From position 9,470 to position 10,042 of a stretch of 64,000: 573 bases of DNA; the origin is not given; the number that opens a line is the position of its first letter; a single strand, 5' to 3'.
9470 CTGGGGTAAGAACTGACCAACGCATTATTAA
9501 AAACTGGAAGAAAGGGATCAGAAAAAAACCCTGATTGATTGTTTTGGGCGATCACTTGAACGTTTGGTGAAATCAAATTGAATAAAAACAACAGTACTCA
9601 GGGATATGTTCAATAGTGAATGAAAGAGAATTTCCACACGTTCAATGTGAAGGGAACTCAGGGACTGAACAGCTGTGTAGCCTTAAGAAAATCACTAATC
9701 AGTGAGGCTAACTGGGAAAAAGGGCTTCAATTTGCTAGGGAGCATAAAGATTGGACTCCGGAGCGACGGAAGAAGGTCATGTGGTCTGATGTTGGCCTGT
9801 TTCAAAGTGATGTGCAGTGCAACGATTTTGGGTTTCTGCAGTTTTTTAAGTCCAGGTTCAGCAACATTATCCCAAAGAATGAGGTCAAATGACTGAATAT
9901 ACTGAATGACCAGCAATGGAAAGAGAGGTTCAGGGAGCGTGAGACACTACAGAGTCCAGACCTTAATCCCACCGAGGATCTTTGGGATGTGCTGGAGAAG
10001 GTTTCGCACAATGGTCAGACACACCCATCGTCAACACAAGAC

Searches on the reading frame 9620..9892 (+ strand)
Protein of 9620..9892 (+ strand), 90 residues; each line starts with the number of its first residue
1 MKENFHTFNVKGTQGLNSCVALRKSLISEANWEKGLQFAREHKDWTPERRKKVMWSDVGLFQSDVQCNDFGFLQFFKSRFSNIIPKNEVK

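Call 69: search_protein_families(library=pfam, proteins=[window:9620-9892:+], max_evalue=0.01)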
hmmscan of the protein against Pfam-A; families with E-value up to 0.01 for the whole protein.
window:9620-9892:+ (90 aa): 1 family
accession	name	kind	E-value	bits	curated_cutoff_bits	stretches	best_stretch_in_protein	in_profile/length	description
PF01498.24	HTH_Tnp_Tc3_2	-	1.5e-05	25.7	31.5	1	14-44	42-72/72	Transposase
